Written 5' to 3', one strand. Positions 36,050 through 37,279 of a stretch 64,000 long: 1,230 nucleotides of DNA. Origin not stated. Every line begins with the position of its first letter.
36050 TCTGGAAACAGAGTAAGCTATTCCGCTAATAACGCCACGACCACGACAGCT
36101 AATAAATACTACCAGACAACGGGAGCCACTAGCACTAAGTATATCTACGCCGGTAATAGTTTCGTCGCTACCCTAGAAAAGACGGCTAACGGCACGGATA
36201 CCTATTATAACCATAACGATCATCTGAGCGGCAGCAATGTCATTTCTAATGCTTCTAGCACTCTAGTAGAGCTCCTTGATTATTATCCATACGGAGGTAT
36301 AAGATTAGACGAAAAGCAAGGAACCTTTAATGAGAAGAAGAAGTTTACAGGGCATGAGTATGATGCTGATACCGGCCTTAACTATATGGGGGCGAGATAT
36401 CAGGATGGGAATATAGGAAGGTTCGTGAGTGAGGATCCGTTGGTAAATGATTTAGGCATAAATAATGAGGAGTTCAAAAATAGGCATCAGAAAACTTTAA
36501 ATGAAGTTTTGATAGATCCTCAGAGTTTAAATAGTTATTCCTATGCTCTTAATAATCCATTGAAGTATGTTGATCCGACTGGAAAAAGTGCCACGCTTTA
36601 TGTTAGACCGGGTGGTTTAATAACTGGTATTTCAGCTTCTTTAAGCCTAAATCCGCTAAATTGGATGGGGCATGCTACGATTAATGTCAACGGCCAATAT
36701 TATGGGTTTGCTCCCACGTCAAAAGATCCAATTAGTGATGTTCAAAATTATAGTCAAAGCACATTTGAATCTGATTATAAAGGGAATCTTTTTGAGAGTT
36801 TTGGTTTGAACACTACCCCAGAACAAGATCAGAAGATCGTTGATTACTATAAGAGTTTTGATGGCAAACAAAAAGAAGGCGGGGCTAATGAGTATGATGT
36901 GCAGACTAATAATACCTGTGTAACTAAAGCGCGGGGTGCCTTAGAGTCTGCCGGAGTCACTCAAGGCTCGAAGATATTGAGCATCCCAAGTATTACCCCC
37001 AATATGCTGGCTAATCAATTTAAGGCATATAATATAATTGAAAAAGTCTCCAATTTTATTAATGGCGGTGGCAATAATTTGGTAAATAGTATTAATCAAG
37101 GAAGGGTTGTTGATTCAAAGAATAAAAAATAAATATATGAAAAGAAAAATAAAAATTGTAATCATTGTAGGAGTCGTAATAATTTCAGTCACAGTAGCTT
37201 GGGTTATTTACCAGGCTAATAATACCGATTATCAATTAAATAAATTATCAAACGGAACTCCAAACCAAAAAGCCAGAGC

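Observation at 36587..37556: Unclassified RHS toxin tip plus a tightly coupled TM immunity candidate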

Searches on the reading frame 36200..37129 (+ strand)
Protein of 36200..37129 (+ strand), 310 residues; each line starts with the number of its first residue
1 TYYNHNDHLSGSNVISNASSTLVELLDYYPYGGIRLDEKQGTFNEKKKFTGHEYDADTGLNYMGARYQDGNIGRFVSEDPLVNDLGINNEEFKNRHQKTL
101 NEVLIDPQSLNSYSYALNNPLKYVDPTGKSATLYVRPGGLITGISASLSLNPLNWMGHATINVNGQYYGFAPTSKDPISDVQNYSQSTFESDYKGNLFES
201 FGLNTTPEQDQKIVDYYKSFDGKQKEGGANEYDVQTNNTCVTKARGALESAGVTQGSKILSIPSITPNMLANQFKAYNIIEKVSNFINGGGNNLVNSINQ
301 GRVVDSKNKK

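Call 7: search_protein_families(library=pfam, proteins=[window:36200-37129:+], max_evalue=10)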
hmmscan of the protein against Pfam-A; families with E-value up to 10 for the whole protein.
window:36200-37129:+ (310 aa): 0 families
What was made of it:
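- On Lnb_N / DUF4105 (PF13387): The window tip gives no hit (call 7).
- Closest known: Lnb / DUF4105. Different: No domain-level hit was found, and the window's own tip does not hit the model at all (call 7).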

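Call 8: search_protein_families(library=ncbifam, proteins=[window:36200-37129:+], max_evalue=10)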
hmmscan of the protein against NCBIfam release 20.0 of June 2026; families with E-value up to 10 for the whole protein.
window:36200-37129:+ (310 aa): 2 families
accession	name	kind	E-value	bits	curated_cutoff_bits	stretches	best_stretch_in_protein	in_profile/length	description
TIGR03696.1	Rhs_assc_core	domain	1.1e-18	67.5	32.5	1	28-128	1-75/76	RHS repeat-associated core domain-containing protein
NF041261.1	RHS_core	equivalog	0.002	16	2000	1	14-84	1171-1240/1261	RHS element core protein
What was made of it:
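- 36281..36583 (+): RHS repeat-associated core, the autoproteolytic plug, ending in DPTGK. TIGR03696 E=1.1e-18, 67.5 bits against a cut-off of 32.5; residues 28-128 of the fragment that starts at 36200 (call 8).
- Checked: The RHS-associated core (TIGR03696, E=1.1e-18) ends at ...YVDPTGK (call 8).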
